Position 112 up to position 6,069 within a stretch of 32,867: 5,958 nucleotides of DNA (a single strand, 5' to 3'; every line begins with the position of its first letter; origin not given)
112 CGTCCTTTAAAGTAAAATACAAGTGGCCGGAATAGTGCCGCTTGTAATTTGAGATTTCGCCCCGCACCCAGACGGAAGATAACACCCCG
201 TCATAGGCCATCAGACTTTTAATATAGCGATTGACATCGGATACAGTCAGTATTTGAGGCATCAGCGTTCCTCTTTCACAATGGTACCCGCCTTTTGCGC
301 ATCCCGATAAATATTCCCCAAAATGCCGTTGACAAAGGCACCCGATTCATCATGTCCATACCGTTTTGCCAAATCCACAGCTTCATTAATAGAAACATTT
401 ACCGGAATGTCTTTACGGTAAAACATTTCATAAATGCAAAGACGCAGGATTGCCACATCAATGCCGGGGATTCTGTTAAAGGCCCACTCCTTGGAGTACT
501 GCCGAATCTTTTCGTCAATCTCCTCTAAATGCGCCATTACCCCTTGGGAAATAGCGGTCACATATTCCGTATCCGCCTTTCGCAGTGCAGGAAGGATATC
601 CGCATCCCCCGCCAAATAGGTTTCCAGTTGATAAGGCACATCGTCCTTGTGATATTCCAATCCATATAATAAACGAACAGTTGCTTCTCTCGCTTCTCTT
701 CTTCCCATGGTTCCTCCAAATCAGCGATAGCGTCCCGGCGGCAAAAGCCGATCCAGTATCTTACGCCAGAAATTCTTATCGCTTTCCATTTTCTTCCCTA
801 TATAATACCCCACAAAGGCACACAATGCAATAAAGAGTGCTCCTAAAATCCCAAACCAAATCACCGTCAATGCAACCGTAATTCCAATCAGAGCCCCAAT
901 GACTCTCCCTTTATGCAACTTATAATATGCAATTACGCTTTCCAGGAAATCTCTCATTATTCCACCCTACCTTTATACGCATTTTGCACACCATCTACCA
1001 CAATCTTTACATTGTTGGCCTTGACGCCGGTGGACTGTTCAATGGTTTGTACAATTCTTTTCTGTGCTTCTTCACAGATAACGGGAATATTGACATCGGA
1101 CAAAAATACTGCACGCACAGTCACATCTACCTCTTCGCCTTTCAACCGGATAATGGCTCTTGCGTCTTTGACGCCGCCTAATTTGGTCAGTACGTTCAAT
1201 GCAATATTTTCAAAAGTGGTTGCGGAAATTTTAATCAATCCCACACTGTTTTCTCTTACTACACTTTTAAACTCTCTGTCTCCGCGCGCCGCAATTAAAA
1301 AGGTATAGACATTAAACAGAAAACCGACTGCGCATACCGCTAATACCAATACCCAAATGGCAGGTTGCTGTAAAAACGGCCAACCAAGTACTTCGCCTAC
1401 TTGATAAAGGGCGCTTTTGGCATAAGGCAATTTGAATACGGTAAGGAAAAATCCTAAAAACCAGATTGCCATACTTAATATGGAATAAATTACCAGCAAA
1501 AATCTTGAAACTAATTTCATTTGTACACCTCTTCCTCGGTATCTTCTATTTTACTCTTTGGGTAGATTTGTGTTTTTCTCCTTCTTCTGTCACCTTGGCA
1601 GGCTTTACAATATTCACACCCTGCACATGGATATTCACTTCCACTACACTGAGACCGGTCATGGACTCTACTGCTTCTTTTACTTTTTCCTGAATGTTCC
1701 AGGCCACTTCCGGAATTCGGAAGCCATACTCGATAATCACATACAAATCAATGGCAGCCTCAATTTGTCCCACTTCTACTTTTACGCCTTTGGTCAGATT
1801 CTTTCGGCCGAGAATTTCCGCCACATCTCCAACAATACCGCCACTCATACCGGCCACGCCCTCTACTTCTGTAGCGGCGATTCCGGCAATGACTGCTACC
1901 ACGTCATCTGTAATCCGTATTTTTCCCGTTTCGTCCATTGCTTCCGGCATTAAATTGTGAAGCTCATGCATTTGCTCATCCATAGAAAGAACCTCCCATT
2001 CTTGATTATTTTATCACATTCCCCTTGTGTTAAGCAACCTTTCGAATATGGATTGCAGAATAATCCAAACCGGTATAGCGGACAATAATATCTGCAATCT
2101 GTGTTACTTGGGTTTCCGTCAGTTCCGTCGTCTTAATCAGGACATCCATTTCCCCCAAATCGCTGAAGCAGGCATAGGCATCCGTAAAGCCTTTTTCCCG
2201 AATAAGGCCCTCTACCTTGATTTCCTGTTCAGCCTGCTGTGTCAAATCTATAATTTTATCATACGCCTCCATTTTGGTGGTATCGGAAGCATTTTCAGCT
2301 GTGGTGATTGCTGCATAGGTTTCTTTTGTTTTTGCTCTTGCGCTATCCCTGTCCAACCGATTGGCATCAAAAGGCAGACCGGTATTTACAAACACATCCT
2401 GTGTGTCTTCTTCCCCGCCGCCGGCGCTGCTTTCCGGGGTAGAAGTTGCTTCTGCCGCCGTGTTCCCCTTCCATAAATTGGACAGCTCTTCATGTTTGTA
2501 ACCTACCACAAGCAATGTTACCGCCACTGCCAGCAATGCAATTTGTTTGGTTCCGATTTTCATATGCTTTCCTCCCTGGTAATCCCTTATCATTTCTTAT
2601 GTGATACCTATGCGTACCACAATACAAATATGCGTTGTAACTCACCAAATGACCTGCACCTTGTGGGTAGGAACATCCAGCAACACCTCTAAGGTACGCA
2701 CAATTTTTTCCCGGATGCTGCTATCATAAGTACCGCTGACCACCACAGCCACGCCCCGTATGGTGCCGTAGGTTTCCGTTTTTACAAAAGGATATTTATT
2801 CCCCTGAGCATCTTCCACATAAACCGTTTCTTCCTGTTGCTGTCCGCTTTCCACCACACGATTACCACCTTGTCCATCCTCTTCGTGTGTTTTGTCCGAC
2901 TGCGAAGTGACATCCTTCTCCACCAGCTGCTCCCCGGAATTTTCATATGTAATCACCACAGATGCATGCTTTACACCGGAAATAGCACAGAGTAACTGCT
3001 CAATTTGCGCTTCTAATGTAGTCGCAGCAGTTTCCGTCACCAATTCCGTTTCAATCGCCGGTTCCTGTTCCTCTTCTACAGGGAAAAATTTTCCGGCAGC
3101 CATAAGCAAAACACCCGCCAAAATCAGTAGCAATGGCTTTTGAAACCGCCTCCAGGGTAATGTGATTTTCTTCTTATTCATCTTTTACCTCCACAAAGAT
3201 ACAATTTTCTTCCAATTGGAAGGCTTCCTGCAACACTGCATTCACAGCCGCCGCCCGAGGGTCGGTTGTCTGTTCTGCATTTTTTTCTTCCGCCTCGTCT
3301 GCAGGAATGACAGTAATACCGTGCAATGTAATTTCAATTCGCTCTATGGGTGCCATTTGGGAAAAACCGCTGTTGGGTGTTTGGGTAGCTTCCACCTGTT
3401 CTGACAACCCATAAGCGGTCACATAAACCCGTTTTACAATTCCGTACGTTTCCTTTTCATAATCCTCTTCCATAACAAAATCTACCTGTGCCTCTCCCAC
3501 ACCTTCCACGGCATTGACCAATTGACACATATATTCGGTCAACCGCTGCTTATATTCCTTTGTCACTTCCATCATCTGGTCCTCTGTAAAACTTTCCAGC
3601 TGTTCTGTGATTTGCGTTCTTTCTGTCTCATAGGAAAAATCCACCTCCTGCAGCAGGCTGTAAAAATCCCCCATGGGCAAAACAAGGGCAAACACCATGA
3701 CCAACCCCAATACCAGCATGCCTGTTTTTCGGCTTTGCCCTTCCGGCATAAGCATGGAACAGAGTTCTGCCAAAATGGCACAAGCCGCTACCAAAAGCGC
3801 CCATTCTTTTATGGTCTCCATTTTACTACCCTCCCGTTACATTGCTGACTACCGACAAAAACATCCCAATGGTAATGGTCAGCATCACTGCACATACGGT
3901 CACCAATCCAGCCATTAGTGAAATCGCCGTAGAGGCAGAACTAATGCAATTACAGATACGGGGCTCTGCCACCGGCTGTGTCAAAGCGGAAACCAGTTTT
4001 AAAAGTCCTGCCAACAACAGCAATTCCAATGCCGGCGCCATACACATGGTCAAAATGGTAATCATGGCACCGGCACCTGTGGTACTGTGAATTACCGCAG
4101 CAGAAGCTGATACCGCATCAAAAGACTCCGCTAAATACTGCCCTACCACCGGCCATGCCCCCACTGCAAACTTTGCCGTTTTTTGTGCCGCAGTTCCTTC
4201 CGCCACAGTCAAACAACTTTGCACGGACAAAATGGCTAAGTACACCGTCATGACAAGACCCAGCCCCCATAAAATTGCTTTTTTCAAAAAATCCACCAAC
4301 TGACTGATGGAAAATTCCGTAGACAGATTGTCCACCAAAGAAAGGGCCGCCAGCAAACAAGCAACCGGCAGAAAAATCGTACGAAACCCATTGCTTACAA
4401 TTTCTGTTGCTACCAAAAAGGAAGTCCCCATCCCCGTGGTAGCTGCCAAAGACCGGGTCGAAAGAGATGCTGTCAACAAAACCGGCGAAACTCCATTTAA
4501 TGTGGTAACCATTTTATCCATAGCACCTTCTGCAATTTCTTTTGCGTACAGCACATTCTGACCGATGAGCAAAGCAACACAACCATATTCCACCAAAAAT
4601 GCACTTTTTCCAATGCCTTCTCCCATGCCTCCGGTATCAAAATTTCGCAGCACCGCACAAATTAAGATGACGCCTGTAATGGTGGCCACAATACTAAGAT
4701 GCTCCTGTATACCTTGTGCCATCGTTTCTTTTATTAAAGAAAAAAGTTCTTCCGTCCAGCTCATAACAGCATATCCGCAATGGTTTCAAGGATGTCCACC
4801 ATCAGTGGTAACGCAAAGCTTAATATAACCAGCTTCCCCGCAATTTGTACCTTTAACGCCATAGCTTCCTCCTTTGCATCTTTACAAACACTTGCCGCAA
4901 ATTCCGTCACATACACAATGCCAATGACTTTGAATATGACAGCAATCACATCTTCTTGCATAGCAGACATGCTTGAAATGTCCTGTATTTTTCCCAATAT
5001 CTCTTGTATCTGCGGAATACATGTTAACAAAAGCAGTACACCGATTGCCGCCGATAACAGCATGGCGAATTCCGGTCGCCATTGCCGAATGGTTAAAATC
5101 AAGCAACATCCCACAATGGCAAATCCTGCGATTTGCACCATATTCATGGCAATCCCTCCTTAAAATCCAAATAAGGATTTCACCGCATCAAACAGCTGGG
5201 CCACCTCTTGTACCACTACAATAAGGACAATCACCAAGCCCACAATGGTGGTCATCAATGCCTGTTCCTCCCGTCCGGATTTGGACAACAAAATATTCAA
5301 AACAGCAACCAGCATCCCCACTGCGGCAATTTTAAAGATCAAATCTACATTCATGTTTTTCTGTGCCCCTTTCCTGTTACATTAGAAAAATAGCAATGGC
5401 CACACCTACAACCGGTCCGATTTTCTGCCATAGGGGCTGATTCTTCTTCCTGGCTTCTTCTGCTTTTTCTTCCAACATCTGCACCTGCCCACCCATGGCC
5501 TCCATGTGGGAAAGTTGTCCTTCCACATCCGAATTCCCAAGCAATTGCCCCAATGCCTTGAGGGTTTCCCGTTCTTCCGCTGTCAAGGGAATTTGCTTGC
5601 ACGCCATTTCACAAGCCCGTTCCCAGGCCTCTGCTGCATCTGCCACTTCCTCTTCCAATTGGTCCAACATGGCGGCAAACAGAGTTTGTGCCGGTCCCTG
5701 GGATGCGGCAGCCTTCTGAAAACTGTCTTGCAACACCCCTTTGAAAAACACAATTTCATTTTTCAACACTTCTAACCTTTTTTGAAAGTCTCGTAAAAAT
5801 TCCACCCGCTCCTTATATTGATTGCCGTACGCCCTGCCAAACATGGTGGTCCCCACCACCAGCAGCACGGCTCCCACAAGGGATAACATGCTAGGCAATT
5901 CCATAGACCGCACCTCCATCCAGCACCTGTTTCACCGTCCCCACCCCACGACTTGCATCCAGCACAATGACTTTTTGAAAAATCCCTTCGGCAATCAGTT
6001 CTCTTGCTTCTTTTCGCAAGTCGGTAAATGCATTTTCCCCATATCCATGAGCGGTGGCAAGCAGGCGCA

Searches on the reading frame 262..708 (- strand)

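Call 16: search_protein_families(library=pfam, proteins=[window:262-708:-], max_evalue=0.001)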
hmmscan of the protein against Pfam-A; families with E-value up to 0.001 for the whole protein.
window:262-708:- (148 aa): 1 family
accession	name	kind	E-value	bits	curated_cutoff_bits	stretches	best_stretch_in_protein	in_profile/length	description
PF01029.23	NusB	-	1.6e-35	122.9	23.1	1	4-135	1-133/133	NusB family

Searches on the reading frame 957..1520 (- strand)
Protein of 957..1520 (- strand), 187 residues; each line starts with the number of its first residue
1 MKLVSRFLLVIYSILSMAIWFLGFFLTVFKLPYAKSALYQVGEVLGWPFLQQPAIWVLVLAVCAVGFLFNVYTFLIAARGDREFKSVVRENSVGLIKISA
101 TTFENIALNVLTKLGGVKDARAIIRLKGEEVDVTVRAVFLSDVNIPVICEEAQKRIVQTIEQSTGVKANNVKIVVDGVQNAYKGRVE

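Call 16: search_protein_families(library=pfam, proteins=[window:957-1520:-], max_evalue=0.001)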
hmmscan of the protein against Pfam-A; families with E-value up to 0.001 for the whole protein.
window:957-1520:- (187 aa): 1 family
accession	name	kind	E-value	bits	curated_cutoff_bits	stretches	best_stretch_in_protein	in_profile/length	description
PF03780.18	Asp23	-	3.1e-06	28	28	1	106-179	33-108/108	Asp23 family, cell envelope-related function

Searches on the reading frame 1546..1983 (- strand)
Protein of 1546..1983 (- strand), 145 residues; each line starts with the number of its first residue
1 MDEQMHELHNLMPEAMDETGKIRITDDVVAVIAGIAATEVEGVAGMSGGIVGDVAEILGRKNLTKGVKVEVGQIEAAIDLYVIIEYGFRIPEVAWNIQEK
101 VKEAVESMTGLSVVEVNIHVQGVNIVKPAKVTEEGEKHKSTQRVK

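Call 16: search_protein_families(library=pfam, proteins=[window:1546-1983:-], max_evalue=0.001)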
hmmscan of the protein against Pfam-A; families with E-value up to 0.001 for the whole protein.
window:1546-1983:- (145 aa): 1 family
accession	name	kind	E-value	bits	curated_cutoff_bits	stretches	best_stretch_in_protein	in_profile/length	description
PF03780.18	Asp23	-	5.4e-40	136.6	28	1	19-123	2-107/108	Asp23 family, cell envelope-related function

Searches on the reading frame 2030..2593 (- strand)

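Call 16: search_protein_families(library=pfam, proteins=[window:2030-2593:-], max_evalue=0.001)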
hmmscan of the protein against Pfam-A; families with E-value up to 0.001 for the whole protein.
window:2030-2593:- (187 aa): 1 family
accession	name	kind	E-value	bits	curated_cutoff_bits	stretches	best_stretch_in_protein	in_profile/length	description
PF12685.13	SpoIIIAH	-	7e-28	98.3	30.6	1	17-183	3-191/191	SpoIIIAH-like protein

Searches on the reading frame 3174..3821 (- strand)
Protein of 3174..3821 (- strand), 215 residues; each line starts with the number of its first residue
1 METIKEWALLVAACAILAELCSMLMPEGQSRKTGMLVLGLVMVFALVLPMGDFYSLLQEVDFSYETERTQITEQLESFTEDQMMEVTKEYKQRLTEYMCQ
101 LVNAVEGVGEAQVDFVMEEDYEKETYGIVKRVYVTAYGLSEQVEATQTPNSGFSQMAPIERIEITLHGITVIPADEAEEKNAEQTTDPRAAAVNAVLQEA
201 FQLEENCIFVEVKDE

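Call 16: search_protein_families(library=pfam, proteins=[window:3174-3821:-], max_evalue=0.001)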
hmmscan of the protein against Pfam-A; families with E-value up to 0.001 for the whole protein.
window:3174-3821:- (215 aa): 1 family
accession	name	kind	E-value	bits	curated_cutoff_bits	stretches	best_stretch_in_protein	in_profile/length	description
PF09581.16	Spore_III_AF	-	9.9e-22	78.3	28.3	1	15-210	4-184/185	Stage III sporulation protein AF (Spore_III_AF)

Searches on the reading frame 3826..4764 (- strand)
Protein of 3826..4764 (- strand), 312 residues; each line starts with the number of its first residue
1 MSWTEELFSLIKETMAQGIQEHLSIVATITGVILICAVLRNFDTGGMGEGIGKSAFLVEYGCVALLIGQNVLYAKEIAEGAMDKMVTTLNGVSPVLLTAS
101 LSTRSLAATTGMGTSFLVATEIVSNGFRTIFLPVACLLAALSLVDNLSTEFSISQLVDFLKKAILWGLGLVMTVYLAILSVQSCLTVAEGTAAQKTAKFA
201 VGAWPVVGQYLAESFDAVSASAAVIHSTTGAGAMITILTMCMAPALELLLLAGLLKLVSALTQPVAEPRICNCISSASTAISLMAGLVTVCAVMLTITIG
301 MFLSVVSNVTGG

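Call 16: search_protein_families(library=pfam, proteins=[window:3826-4764:-], max_evalue=0.001)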
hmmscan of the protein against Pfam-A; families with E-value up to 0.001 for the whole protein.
window:3826-4764:- (312 aa): 1 family
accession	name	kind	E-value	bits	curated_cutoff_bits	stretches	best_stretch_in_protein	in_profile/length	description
PF09546.15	Spore_III_AE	-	2.3e-59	201.7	27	1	5-303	20-318/321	Stage III sporulation protein AE (spore_III_AE)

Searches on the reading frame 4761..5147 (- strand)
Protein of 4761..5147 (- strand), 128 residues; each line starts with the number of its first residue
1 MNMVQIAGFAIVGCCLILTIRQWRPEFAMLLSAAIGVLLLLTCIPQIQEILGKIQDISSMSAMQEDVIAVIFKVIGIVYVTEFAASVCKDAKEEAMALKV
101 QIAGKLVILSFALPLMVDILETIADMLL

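Call 16: search_protein_families(library=pfam, proteins=[window:4761-5147:-], max_evalue=0.001)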
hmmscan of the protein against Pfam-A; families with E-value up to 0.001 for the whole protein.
window:4761-5147:- (128 aa): 1 family
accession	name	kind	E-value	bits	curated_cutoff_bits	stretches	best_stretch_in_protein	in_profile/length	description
PF06686.16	SpoIIIAC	-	7.8e-30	103.3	24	2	71-126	1-56/56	Stage III sporulation protein AC/AD protein family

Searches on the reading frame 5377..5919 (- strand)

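Call 16: search_protein_families(library=pfam, proteins=[window:5377-5919:-], max_evalue=0.001)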
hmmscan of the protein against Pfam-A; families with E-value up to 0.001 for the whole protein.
window:5377-5919:- (180 aa): 1 family
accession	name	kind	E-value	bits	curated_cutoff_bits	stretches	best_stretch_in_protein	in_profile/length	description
PF09548.15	Spore_III_AB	-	7.8e-40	137.1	32.5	1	14-180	2-170/170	Stage III sporulation protein AB (spore_III_AB)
